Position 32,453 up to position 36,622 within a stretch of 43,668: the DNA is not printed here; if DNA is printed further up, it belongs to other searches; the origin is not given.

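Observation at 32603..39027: NRPS plus Sfp-type PPTase cassette embedded in an exosortase/EpsI exopolysaccharide operon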

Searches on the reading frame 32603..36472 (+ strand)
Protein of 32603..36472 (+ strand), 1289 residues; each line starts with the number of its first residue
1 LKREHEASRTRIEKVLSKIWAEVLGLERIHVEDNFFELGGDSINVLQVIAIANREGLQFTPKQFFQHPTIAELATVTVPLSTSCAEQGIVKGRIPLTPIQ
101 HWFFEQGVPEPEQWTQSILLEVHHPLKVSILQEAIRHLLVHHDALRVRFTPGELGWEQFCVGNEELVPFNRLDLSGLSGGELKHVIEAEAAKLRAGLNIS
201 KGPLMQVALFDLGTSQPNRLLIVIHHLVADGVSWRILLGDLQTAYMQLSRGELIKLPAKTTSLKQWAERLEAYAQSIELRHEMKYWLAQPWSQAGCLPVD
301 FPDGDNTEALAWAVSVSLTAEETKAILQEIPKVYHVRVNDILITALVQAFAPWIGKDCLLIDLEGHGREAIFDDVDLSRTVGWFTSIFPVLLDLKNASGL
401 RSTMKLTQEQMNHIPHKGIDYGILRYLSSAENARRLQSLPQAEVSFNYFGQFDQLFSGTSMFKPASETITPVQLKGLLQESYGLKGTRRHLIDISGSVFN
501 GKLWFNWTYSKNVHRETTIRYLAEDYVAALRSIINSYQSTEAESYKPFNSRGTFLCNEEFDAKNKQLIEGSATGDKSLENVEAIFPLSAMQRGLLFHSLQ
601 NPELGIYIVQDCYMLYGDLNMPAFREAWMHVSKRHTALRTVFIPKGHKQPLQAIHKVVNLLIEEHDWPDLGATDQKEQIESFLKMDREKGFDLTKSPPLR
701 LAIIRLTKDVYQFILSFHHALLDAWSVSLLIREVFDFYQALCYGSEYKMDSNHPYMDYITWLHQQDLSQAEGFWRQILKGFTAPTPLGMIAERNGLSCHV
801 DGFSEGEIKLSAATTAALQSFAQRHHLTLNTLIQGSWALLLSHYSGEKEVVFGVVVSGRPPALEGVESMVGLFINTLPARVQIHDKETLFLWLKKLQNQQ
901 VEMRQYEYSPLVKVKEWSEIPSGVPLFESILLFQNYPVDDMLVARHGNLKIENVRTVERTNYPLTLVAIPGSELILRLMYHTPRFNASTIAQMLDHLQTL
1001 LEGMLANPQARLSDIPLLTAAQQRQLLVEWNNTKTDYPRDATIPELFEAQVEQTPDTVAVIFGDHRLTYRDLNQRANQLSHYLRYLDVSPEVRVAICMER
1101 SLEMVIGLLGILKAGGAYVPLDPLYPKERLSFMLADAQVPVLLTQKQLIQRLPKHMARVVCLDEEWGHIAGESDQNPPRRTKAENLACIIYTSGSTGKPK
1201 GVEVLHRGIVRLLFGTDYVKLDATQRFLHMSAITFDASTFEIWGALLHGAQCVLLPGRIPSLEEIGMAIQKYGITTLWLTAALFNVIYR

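Call 3: search_protein_families(library=pfam, proteins=[window:32603-36472:+])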
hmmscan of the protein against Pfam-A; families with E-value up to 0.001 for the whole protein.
window:32603-36472:+ (1289 aa): 3 families
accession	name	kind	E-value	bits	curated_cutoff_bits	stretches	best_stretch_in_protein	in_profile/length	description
PF00668.25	Condensation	-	2.9e-169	564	30.6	2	582-1027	2-456/456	Condensation domain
PF00501.34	AMP-binding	-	6.2e-63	213.3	29.9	1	1047-1287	1-270/384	AMP-binding enzyme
PF00550.31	PP-binding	-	5.9e-16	58.9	20.8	1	16-75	3-65/67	Phosphopantetheine attachment site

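Call 4: search_protein_families(library=ncbifam, proteins=[window:32603-36472:+])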
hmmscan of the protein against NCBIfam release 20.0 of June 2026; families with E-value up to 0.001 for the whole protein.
window:32603-36472:+ (1289 aa): 83 families (the best 25 are shown)
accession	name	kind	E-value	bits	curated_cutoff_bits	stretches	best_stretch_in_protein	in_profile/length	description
NF004282.0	PRK05691.1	subfamily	0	1118.6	4090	2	3-995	2701-3674/4334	non-ribosomal peptide synthase/polyketide synthase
NF047350.1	aureusi_NRPS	equivalog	1.6e-120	403.4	2500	3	976-1287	349-653/2373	aureusimine non-ribosomal peptide synthetase AusA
NF041803.1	NRPS_SolG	exception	4.1e-106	355.8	2200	2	578-1287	105-815/1163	solanimycin non-ribosomal peptide synthetase SolG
NF038078.1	NRPS_MxcG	equivalog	3.4e-80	269.8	2300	3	582-1284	2-700/1442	myxochelin non-ribosomal peptide synthetase MxcG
NF007605.2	PRK10252.1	equivalog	9e-62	208.9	2400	2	614-1279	33-691/1292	enterobactin non-ribosomal peptide synthetase EntF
TIGR01733.1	AA-adenyl-dom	subfamily_domain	2.2e-61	207.9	317.4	1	1068-1287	1-226/409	amino acid adenylation domain-containing protein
TIGR03098.1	ligase_PEP_1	hypoth_equivalog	1.2e-34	119.7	592.35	1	1043-1277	2-255/517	acyl-CoA ligase (AMP-forming), exosortase A system-associated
TIGR01720.1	NRPS-para261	subfamily_domain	1.2e-32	113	74.2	1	401-547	3-139/155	non-ribosomal peptide synthase domain TIGR01720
NF003417.0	PRK04813.1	subfamily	9e-29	100.4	476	1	1047-1272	9-234/505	D-alanine--poly(phosphoribitol) ligase subunit DltA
TIGR03443.1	alpha_am_amid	equivalog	2.5e-28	98.1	1030.1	3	960-1139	155-343/1390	L-aminoadipate-semialdehyde dehydrogenase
NF004837.0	PRK06187.1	subfamily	4.3e-28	97.9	476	1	1037-1284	4-271/531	long-chain-fatty-acid--CoA ligase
NF005863.0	PRK07798.1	subfamily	1e-23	83.7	543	1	1041-1250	4-233/540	acyl-CoA synthetase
NF006181.0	PRK08314.1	subfamily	1.2e-23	83.2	705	2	1037-1156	21-140/563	long-chain-fatty-acid--CoA ligase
TIGR01734.1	D-ala-DACP-lig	equivalog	1.4e-23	83.2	559.85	1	1048-1258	7-217/504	D-alanine--poly(phosphoribitol) ligase subunit DltA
NF004822.0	PRK06178.1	equivalog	4.2e-22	78.5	782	1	1033-1157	28-153/571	acyl-CoA synthetase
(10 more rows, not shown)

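Call 11: find_homologous_proteins(query=window:32603-36469:+, max_evalue=1e-50)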
Query window:32603-36469:+ (1289 aa): 7957 proteins with E <= 1e-50 among 8000 candidates; the best 120 are listed.
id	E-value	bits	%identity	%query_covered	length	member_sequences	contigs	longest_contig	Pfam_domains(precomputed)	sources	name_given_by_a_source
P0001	0.0e+0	2970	100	100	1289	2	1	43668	PF00668.26,PF00550.32,PF00501.35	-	-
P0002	0.0e+0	1898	51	79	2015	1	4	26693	PF00668.26,PF16911.11,PF00550.32,PF00501.35,PF13193.13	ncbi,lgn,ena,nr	ncbi:MAG TPA: non-ribosomal peptide synthetase [Cyanobacteria bacterium UBA8803]|nr:non-ribosomal pe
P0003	0.0e+0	1866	50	79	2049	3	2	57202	PF00668.26,PF16911.11,PF00550.32,PF00501.35,PF13193.13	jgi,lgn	jgi:amino acid adenylation domain-containing protein/non-ribosomal peptide synthase protein (TIGR017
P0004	0.0e+0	1835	49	78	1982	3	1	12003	PF00668.26,PF16911.11,PF00550.32,PF00501.35,PF13193.13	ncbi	-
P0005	0.0e+0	1813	50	76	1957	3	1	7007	PF00668.26,PF16911.11,PF00550.32,PF00501.35,PF13193.13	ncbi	ncbi:MAG TPA: amino acid adenylation domain-containing protein, partial [Candidatus Tectomicrobia ba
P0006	0.0e+0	1755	46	79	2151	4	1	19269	PF00668.26,PF16911.11,PF00550.32,PF00501.35,PF13193.13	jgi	jgi:amino acid adenylation domain-containing protein/non-ribosomal peptide synthase protein (TIGR017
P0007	0.0e+0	1737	50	78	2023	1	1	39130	PF00668.26,PF00550.32,PF00501.35,PF13193.13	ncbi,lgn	-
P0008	0.0e+0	1733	49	79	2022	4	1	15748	PF00668.26,PF00550.32,PF00501.35,PF13193.13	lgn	-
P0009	0.0e+0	1721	48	80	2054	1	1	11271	PF00668.26,PF16911.11,PF00550.32,PF00501.35,PF13193.13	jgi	jgi:amino acid adenylation domain-containing protein/non-ribosomal peptide synthase protein (TIGR017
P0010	0.0e+0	1714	47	79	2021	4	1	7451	PF00668.26,PF00550.32,PF00501.35,PF13193.13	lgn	-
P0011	0.0e+0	1714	48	78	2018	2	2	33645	PF00668.26,PF00550.32,PF00501.35,PF13193.13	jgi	jgi:amino acid adenylation domain-containing protein/non-ribosomal peptide synthase protein (TIGR017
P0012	0.0e+0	1709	49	79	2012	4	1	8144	PF00668.26,PF16911.11,PF00550.32,PF00501.35,PF13193.13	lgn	-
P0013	0.0e+0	1707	48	79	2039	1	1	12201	PF00668.26,PF16911.11,PF00550.32,PF00501.35,PF13193.13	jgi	jgi:amino acid adenylation domain-containing protein/non-ribosomal peptide synthase protein (TIGR017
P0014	0.0e+0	1704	47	79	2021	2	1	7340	PF00668.26,PF00550.32,PF00501.35,PF13193.13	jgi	jgi:amino acid adenylation domain-containing protein/non-ribosomal peptide synthase protein (TIGR017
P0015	0.0e+0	1698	47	79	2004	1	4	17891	PF00668.26,PF00550.32,PF00501.35,PF13193.13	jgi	jgi:amino acid adenylation domain-containing protein/non-ribosomal peptide synthase protein (TIGR017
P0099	0.0e+0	1405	47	99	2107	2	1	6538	PF00668.26,PF00550.32,PF00501.35,PF13193.13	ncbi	ncbi:MAG TPA: amino acid adenylation domain-containing protein [Pyrinomonadaceae bacterium]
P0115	0.0e+0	1379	38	99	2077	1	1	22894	PF00668.26,PF00550.32,PF00501.35,PF13193.13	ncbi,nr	ncbi:MAG TPA: condensation domain-containing protein [Candidatus Angelobacter sp.]|nr:condensation d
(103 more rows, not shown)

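Call 12: find_related_loci(query=window:32603-36469:+, collection=genome_contigs, flank=10000)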
Query window:32603-36469:+ (1289 aa) in genome_contigs; peptide patterns used: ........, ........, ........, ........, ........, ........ (x = any residue, [..] = any of these).
600 stretches matched a pattern (row limit reached: there are more); 589 encode a relative of the query (tblastn E <= 1e-3); the best 80 are kept; 73 distinct loci.
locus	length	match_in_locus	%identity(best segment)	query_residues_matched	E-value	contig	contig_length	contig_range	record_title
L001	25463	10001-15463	53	7-1287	0e+0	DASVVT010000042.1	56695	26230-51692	MAG TPA_asm: Pyrinomonadaceae bacterium isolate SMAG_U3350 k141_497154, whole genome shotgun sequence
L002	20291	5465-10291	52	4-1287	0e+0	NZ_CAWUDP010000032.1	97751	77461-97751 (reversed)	Scytonema sp. PCC 10023 isolate Scytonema sp. PCC 10023 NODE_33_length_97751_cov_94.238608, whole genome shotgun sequenc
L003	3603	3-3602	52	22-1241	0e+0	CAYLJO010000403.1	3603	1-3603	MAG TPA_asm: uncultured Blastocatellaceae bacterium isolate SRP272529_co1_149 genome assembly, contig: NODE_55705_length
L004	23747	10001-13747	50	1-1257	0e+0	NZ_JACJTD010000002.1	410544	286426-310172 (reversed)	Nostoc foliaceum FACHB-393 contig2, whole genome shotgun sequence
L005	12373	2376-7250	51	7-1255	0e+0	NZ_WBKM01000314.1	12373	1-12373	Nostoc sp. WHI contig-1569000024, whole genome shotgun sequence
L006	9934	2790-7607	50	7-1287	0e+0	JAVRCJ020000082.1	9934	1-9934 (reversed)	MAG: Nostoc sp. DedSLP01 Nostoc_sp_DedSLP01_82, whole genome shotgun sequence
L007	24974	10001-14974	49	7-1255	0e+0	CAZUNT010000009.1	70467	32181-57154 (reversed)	MAG TPA_asm: uncultured Caldilineaceae bacterium isolate binchicken_co7_199 genome assembly, contig: NODE_716_length_704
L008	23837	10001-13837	50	9-1287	0e+0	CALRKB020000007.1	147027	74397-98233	MAG: Rhizobium sp. Q54 isolate JJ-K1HD4-379-6-m2-bin48 genome assembly, contig: JJ-SEL21B6-268-C15, whole genome shotgun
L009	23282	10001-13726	49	2-1261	0e+0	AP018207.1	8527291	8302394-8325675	Calothrix brevissima NIES-22 DNA, nearly complete genome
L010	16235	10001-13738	48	7-1259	0e+0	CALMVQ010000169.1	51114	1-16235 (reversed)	MAG TPA_asm: uncultured Scytonema sp. isolate SRR13685156_bin.26_CONCOCT_v1.1_MAG genome assembly, contig: NODE_44_lengt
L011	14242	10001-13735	48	4-1255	0e+0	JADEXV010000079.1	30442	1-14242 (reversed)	Nostocales cyanobacterium LEGE 12452 NODE_113_length_30442_cov_6.11615, whole genome shotgun sequence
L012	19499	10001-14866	47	9-1254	0e+0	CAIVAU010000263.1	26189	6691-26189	MAG: uncultured cyanobacterium isolate B12_bin-0982 genome assembly, contig: bin-0982:263/268, whole genome shotgun sequ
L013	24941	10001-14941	48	7-1256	0e+0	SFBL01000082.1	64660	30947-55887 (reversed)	MAG: Microcystis aeruginosa Ma_SC_T_19800800_S464 S464_82, whole genome shotgun sequence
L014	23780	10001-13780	44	8-1285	0e+0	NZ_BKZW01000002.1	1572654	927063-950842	Dictyobacter vulcani strain W12 sequence2, whole genome shotgun sequence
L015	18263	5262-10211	48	1-1252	0e+0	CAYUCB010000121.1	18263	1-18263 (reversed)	MAG TPA_asm: uncultured Caldilineaceae bacterium isolate binchicken_co186_200 genome assembly, contig: NODE_3706_length_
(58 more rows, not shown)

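Call 13: find_encoding_contigs(protein=window:32603-36472:+, flank=10000, max_places=6)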
Protein window:32603-36472:+ (1289 aa): no gene with exactly this product is on record in the collection.

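Call 51: list_cluster_members(proteins=[window:32603-36469:+, window:36504-38240:+, window:38221-39024:+, window:30270-32213:+, window:39150-40385:+, window:42068-42919:+])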
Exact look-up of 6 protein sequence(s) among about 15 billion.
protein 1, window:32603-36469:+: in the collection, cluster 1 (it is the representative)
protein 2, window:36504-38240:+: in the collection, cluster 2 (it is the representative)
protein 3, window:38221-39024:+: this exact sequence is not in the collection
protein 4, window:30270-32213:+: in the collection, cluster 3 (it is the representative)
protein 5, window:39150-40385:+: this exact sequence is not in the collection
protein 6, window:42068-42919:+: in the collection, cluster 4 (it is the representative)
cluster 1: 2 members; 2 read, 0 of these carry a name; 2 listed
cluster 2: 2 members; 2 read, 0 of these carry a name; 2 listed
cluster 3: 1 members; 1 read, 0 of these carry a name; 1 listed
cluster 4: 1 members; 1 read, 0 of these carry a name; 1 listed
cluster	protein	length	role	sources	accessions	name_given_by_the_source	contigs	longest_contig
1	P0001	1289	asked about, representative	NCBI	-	-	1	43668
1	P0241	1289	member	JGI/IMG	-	-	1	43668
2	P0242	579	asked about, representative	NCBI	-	-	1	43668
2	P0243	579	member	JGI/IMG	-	-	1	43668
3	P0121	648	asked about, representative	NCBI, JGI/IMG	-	-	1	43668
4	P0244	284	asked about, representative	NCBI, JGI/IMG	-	-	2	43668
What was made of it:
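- Both NCBI and JGI gene calls give the two split ORFs (call 51).
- Tried and rejected: The cluster members are only the NCBI and JGI calls of the same contig (call 51).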

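Call 54: find_encoding_contigs(protein=P0115, flank=10000, max_places=2)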
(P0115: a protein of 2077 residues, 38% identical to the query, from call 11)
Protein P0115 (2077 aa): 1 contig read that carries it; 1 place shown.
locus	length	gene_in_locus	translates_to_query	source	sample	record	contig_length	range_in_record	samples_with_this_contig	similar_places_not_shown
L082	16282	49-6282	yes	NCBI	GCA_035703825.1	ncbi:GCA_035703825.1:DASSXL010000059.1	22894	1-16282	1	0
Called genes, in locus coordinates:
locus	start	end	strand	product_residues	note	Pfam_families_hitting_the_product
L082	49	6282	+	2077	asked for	PF00550:PP-binding, PF00668:Condensation, PF00501:AMP-binding, PF13193:AMP-binding_C, PF00550:PP-binding, PF00668:Condensation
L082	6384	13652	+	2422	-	PF00668:Condensation, PF00501:AMP-binding, PF00550:PP-binding, PF00668:Condensation, PF00501:AMP-binding, PF13193:AMP-binding_C, PF00550:PP-binding, PF00975:Thioesterase, +1 more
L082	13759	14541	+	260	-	PF13621:Cupin_8, PF08007:JmjC_2 (weak)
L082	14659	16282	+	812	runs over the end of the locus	PF12704:MacB_PCD, PF02687:FtsX, PF12704:MacB_PCD, PF02687:FtsX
